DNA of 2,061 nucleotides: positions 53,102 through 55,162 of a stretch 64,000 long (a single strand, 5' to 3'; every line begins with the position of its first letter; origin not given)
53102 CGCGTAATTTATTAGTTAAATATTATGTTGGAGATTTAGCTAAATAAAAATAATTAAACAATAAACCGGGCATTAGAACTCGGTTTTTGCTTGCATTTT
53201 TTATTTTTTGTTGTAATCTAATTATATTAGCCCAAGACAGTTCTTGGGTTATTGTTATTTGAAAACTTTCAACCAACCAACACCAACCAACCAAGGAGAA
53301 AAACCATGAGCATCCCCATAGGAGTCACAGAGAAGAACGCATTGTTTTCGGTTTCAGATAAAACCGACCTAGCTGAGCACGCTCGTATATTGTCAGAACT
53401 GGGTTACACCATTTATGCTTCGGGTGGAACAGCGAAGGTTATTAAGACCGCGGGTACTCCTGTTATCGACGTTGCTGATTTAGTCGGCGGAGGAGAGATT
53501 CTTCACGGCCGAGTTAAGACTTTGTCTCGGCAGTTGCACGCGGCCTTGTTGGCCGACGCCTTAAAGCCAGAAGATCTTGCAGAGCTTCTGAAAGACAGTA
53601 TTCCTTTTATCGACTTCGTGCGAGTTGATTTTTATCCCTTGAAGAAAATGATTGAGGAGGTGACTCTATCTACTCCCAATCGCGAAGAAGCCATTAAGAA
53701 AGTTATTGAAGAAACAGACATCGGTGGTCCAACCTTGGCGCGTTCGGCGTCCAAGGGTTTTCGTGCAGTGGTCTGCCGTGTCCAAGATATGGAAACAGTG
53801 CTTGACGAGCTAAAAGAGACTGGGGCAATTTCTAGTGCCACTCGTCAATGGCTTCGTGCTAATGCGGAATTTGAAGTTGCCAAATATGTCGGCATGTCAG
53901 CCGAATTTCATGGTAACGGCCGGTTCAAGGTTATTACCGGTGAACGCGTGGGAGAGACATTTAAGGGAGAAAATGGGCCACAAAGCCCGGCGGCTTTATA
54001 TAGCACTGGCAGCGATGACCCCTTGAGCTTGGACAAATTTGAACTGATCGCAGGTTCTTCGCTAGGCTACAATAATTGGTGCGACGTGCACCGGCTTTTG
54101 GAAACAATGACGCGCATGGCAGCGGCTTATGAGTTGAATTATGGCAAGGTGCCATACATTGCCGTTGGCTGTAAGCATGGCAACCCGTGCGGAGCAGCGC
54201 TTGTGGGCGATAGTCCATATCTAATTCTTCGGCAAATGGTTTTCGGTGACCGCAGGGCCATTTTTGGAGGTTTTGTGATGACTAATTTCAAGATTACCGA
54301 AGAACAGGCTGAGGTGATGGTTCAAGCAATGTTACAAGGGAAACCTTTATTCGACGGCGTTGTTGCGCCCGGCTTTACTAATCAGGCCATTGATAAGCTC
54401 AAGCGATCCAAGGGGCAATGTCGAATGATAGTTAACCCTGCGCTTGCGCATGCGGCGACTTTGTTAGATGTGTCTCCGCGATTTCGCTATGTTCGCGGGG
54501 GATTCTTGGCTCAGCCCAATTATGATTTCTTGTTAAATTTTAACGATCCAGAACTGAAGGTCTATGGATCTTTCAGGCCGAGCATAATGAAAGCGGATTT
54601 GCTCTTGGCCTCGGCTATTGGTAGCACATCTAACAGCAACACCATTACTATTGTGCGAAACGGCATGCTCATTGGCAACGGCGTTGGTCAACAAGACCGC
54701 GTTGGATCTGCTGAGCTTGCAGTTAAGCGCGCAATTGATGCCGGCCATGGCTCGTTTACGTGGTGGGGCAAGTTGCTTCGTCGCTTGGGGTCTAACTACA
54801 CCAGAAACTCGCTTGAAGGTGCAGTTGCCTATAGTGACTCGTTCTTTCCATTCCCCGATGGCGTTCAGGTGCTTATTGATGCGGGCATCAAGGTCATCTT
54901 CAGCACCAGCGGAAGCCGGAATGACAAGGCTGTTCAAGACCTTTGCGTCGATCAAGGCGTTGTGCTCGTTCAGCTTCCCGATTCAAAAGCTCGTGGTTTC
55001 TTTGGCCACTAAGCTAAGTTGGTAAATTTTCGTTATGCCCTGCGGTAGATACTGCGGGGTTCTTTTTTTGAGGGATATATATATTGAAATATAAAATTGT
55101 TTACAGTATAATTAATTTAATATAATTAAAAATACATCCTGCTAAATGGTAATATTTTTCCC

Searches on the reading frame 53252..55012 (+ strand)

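Call 16: search_protein_families(library=pfam, proteins=[window:53252-55012:+], max_evalue=0.01)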
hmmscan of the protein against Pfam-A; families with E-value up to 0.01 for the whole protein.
window:53252-55012:+ (586 aa): 2 families
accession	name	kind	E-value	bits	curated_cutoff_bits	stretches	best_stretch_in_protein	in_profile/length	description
PF01808.24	AICARFT_IMPCHas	-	1.6e-41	143.2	25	1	172-493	9-311/311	AICARFT/IMPCHase bienzyme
PF02142.27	MGS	-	3.2e-13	50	24.1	1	40-161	2-94/94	MGS-like domain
